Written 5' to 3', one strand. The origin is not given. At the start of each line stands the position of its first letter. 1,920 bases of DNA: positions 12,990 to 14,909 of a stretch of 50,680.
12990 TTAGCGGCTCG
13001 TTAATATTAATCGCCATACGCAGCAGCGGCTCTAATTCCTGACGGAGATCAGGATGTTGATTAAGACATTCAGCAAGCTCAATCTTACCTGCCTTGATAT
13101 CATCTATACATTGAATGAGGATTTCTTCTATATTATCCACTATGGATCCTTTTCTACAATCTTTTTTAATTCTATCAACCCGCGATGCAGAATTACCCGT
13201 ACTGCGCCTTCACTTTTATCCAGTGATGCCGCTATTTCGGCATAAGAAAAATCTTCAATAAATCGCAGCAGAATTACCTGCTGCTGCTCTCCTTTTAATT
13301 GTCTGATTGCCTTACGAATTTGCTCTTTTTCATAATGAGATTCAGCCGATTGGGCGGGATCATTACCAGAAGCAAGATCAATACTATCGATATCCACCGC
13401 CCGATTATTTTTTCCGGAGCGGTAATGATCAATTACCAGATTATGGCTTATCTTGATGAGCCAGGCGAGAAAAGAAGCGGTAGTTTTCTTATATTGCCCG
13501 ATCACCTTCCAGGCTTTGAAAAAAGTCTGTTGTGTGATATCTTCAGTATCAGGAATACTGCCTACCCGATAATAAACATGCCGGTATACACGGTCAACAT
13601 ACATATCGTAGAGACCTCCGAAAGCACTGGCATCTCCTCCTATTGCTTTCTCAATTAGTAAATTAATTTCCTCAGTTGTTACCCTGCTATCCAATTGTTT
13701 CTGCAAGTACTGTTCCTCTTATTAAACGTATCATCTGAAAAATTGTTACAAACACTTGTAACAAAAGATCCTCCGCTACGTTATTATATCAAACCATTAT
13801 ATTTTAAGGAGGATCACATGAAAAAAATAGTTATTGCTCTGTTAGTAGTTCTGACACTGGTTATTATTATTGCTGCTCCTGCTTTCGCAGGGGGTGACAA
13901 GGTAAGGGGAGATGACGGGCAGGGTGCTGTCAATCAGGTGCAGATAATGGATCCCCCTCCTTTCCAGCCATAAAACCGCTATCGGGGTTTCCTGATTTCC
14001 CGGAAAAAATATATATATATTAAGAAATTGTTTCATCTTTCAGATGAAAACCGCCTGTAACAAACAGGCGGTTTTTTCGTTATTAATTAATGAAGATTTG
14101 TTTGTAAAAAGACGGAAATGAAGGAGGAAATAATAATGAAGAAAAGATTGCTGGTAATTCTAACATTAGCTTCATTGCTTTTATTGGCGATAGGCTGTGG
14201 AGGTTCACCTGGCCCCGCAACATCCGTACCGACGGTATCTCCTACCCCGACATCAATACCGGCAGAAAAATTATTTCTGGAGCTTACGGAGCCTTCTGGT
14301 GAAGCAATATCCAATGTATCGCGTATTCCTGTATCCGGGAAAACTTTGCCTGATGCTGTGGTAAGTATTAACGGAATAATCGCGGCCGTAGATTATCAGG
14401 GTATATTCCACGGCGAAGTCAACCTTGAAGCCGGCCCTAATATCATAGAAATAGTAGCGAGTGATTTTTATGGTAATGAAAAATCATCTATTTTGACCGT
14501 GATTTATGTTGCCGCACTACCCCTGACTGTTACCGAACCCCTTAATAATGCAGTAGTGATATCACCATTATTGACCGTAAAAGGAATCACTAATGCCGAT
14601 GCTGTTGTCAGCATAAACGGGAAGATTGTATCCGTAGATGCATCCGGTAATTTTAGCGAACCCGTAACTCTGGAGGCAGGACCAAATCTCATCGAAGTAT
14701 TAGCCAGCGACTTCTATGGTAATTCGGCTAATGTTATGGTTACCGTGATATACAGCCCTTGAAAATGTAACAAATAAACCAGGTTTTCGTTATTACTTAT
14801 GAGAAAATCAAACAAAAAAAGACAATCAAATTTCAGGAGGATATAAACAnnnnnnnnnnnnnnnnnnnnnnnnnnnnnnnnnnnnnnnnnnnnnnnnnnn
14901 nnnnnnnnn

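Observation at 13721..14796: Four copies of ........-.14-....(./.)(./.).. define a compact ECF-sigma regulon (sigma operon plus three secreted-protein genes)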

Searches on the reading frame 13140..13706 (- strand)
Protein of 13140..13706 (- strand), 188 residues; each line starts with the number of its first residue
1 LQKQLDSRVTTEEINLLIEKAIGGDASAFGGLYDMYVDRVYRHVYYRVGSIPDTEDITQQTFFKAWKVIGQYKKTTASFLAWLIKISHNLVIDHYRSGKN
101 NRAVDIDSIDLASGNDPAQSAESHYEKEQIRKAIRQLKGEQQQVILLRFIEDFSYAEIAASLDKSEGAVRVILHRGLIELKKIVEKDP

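Call 8: search_protein_families(library=pfam, proteins=[window:13140-13706:-], max_evalue=0.01)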
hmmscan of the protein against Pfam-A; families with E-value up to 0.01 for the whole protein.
window:13140-13706:- (188 aa): 4 families
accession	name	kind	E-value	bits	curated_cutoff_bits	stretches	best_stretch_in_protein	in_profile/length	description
PF08281.18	Sigma70_r4_2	-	1.7e-15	56.8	25.7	1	128-178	2-52/54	Sigma-70, region 4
PF04542.20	Sigma70_r2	-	3.6e-15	55.9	24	1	32-98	1-68/71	Sigma-70 region 2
PF04545.22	Sigma70_r4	-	1.4e-12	47.3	24.1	1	133-182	1-50/50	Sigma-70, region 4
PF07638.17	Sigma70_ECF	-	4.4e-06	27.1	21.1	1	12-170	2-169/185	ECF sigma factor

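Call 9: search_protein_families(library=ncbifam, proteins=[window:13140-13706:-], max_evalue=0.01)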
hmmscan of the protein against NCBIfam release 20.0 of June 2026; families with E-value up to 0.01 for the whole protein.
window:13140-13706:- (188 aa): 109 families (the best 25 are shown)
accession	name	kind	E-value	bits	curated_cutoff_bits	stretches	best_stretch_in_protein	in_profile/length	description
TIGR02952.1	Sig70_famx2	equivalog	1.1e-43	149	206.45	1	17-183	1-169/170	ECF subfamily RNA polymerase sigma factor, BldN family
TIGR02950.1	SigM_subfam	subfamily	2.9e-28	98.7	147.95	1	32-185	5-159/159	RNA polymerase sigma factor, SigM family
TIGR02937.1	sigma70-ECF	superfamily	2.9e-28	98.6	42.9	1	28-182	2-163/165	sigma-70 family RNA polymerase sigma factor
NF007223.0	PRK09641.1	equivalog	2.5e-25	89.4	209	1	17-185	8-185/187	RNA polymerase sigma factor SigW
NF007216.0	PRK09638.1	equivalog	4.6e-25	88.4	194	1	15-186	6-176/180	RNA polymerase sigma factor SigY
NF058625.1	sigma_PG0214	equivalog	1.2e-24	86.9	130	1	37-181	14-158/170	GFO_1088 family ECF-type sigma factor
NF009166.1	PRK12513.1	equivalog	5.9e-24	84.9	206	1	17-172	12-174/193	RNA polymerase sigma factor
NF007228.0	PRK09646.1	subfamily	8.8e-24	84.2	226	1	5-184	8-190/194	ECF RNA polymerase sigma factor SigK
NF004113.0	PRK05602.1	equivalog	2.3e-23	82.9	208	1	15-187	33-204/211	RNA polymerase sigma factor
NF007230.0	PRK09648.1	subfamily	3.5e-23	82.4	209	1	6-186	5-191/195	RNA polymerase sigma factor ShbA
TIGR02954.1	Sig70_famx3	hypoth_equivalog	4.3e-23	81.9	188.5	1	16-186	5-169/170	RNA polymerase sigma-70 factor, TIGR02954 family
TIGR02948.1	SigW_bacill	equivalog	5.6e-23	82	243.1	1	18-183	9-183/187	RNA polymerase sigma factor SigW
TIGR02985.1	Sig70_bacteroi1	subfamily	2.5e-22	79.8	126.4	1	28-182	2-160/162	RNA polymerase sigma-70 factor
TIGR02984.1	Sig-70_plancto1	subfamily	2.8e-22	79.2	183.75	2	102-184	106-188/189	RNA polymerase sigma-70 factor, Planctomycetaceae-specific subfamily 1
NF007227.0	PRK09645.1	subfamily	7.7e-22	78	202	1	25-185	11-171/177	sigma-70 family RNA polymerase sigma factor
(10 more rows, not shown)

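Call 11: find_related_loci(query=window:13140-13706:-, collection=genome_contigs, flank=6000)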
Query window:13140-13706:- (188 aa) in genome_contigs; peptide patterns used: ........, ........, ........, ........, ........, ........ (x = any residue, [..] = any of these).
452 stretches matched a pattern; 7 encode a relative of the query (tblastn E <= 1e-3); 7 distinct loci.
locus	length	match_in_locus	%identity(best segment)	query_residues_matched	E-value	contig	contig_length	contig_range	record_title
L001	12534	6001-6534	59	10-187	2e-69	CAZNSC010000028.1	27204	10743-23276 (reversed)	MAG TPA_asm: uncultured Dehalococcoidales bacterium isolate binchicken_co294_13 genome assembly, contig: NODE_2140_lengt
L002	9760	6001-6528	59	11-187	9e-67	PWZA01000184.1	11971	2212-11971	MAG: Dehalococcoidia bacterium isolate T3Sed10_156R1 T3-Sed10-C12300, whole genome shotgun sequence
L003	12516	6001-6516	53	16-187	4e-61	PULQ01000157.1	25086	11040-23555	MAG: Dehalococcoidia bacterium isolate B1Sed10_42R1 B1-Sed10-C1720, whole genome shotgun sequence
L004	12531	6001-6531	50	11-187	6e-59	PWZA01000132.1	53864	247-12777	MAG: Dehalococcoidia bacterium isolate T3Sed10_156R1 T3-Sed10-C509, whole genome shotgun sequence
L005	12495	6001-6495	31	17-177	1e-24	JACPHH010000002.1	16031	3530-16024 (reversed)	MAG: Candidatus Peregrinibacteria bacterium isolate NC_groundwater_409_Ag_B-0.1um_39_11 GD18-4_B1_scaffold_114351, whole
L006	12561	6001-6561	28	21-182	2e-18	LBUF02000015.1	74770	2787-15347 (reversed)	MAG: Parcubacteria group bacterium GW2011_GWA2_38_13b GWA2_OD1-rel_38_13_curated_3, whole genome shotgun sequence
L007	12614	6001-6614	35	14-182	4e-15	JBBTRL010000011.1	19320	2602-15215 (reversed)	MAG: Patescibacteria group bacterium isolate H52-bin103_1 H52_bin103_1_000000000011, whole genome shotgun sequence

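Call 31: find_related_loci(query=A1, collection=metagenome_contigs, flank=5000)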
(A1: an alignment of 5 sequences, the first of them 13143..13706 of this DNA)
Query A1 (188 aa) in metagenome_contigs; peptide patterns used: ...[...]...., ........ (x = any residue, [..] = any of these).
311 stretches matched a pattern; 240 encode a relative of the query (tblastn E <= 1e-3); the best 80 are kept; 80 distinct loci.
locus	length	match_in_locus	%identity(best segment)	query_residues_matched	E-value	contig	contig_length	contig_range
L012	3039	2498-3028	64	10-186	2e-76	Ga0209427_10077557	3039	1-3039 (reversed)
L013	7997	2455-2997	62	6-186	5e-76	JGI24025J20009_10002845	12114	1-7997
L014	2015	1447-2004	62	4-186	5e-78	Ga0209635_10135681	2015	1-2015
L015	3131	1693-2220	64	10-185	3e-76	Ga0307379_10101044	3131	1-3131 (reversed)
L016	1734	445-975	63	10-186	4e-78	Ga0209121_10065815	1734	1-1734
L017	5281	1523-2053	63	10-186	3e-74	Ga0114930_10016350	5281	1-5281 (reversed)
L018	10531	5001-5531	63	10-186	5e-74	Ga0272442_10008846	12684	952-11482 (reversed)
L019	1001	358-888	62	10-186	4e-80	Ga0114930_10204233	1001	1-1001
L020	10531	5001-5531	63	10-186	7e-74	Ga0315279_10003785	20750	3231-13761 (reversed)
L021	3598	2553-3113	59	1-187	2e-73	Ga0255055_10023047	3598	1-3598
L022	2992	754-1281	62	10-185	7e-74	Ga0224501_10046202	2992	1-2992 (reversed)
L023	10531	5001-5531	63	10-186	7e-73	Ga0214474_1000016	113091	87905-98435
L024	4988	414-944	63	10-186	3e-73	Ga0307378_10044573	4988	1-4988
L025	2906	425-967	61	7-187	3e-73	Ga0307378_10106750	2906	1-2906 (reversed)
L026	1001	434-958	63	10-185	3e-78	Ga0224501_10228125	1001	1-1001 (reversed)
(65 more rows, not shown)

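Call 36: search_solved_structures(query=window:13143-13706:-, max_evalue=0.00001)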
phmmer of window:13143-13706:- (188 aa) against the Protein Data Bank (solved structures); distinct sequences matched with E-value up to 0.00001: 18.
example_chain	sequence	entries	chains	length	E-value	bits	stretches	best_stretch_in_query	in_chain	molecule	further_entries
6dxo_A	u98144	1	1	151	2e-28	102.9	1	17-99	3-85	RNA polymerase ECF-subfamily sigma factor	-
5wuq_A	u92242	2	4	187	7.6e-17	65.2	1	18-182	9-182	ECF RNA polymerase sigma factor SigW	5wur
9m9d_F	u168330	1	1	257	2.8e-14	56.9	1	30-182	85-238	ECF RNA polymerase sigma factor SigE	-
9m9e_F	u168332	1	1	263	2.9e-14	56.8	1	30-182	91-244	ECF RNA polymerase sigma factor SigE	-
9m98_F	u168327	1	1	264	3e-14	56.8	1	30-182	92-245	ECF RNA polymerase sigma factor SigE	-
6dv9_F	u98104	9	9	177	7.5e-14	55.5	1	21-181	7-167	ECF RNA polymerase sigma factor SigL | RNA polymerase sigma factor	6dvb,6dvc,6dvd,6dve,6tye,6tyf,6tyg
4nqw_A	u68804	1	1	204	1.1e-12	51.7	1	12-172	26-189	ECF RNA polymerase sigma factor SigK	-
7qh5_A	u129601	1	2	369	9.3e-12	48.7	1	24-119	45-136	RNA polymerase sigma factor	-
1or7_A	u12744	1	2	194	7.7e-11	45.7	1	15-176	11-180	RNA polymerase sigma-E factor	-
6jbq_F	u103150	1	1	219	8.5e-11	45.5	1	15-176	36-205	ECF RNA polymerase sigma-E factor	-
8z6g_B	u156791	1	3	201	5.2e-10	43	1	9-177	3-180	RNA polymerase sigma factor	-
6in7_B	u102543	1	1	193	5.3e-10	42.9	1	10-177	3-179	RNA polymerase sigma-H factor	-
6jcy_F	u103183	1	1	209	2.6e-08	37.4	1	38-183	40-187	ECF RNA polymerase sigma factor SigH,ECF RNA polymerase sigma factor SigE,ECF RNA polymera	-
4cxf_A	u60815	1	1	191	1e-07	35.5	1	16-187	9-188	RNA POLYMERASE SIGMA FACTOR CNRH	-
5zx2_F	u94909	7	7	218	1.2e-07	35.3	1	38-183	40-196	ECF RNA polymerase sigma factor SigH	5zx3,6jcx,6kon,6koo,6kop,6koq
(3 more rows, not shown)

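Call 55: search_solved_structures(query=window:13143-13706:-, max_evalue=1e-15, show_alignments=2)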
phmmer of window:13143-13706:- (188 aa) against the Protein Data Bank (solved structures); distinct sequences matched with E-value up to 1e-15: 2.
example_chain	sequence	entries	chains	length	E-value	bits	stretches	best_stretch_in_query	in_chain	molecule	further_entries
6dxo_A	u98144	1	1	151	2e-28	102.9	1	17-99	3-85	RNA polymerase ECF-subfamily sigma factor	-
5wuq_A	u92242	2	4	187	7.6e-17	65.2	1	18-182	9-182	ECF RNA polymerase sigma factor SigW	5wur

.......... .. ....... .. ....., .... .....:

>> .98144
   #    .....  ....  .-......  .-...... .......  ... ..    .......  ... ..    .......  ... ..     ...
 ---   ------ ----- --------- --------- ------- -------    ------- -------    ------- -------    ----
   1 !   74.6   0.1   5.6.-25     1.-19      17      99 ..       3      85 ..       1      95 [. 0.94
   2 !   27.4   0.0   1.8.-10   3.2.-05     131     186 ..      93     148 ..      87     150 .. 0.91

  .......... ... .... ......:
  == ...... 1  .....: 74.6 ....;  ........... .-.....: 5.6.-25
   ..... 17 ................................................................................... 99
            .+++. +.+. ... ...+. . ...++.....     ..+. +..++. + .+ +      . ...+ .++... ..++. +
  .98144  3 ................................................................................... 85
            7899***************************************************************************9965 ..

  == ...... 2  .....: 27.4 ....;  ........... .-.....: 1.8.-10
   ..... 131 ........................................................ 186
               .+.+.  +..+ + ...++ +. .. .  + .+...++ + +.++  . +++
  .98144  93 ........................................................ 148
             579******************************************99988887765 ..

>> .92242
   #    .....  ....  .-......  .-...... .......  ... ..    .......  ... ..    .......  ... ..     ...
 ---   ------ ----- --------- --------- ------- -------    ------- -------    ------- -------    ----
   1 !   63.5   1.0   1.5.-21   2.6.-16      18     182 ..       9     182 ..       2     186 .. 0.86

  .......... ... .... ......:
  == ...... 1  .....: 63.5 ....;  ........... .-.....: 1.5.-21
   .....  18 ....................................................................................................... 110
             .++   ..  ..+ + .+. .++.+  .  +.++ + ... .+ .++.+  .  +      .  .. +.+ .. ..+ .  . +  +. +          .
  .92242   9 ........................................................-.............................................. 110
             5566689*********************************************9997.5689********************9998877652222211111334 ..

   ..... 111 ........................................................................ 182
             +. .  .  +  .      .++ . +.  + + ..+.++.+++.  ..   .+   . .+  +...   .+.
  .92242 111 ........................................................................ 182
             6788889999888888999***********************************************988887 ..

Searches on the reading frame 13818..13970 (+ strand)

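Call 8: search_protein_families(library=pfam, proteins=[window:13818-13970:+], max_evalue=0.01)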
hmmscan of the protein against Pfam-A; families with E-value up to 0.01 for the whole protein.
window:13818-13970:+ (51 aa): 1 family
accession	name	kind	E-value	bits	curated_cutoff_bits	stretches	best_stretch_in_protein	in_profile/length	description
PF10731.15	Anophelin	-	0.0018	18.7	27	1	2-42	4-44/65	Thrombin inhibitor from mosquito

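Call 9: search_protein_families(library=ncbifam, proteins=[window:13818-13970:+], max_evalue=0.01)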
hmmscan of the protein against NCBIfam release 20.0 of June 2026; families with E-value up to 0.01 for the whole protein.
window:13818-13970:+ (51 aa): 1 family
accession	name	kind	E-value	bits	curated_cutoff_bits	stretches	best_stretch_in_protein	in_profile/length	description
NF041742.1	WGxxGxxG_fam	subfamily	0.0079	16.8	35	1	1-35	1-35/69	WGxxGxxG family protein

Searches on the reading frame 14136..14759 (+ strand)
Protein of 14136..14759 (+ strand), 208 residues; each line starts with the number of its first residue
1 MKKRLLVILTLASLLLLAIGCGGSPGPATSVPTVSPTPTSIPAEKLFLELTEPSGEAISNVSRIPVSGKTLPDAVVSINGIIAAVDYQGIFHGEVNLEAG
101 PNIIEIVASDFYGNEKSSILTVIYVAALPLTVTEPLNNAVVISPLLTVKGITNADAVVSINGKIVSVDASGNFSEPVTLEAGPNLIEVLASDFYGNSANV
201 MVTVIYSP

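Call 8: search_protein_families(library=pfam, proteins=[window:14136-14759:+], max_evalue=0.01)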
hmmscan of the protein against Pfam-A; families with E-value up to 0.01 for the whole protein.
window:14136-14759:+ (208 aa): 2 families
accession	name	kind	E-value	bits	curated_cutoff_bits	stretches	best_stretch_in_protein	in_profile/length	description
PF09136.16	Glucodextran_B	-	1.4e-23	83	27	2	130-205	3-80/83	Glucodextranase, domain B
PF17936.7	Big_6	-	0.0038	17.9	27.6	0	146-199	15-75/83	Bacterial Ig domain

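Call 9: search_protein_families(library=ncbifam, proteins=[window:14136-14759:+], max_evalue=0.01)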
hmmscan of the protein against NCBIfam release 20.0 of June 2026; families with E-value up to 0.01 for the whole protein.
window:14136-14759:+ (208 aa): 1 family
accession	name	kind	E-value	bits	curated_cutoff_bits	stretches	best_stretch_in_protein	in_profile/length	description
NF033510.3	Ca_tandemer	repeat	0.0028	18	50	0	144-198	31-96/96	Ca2+-stabilized repeat-containing adhesin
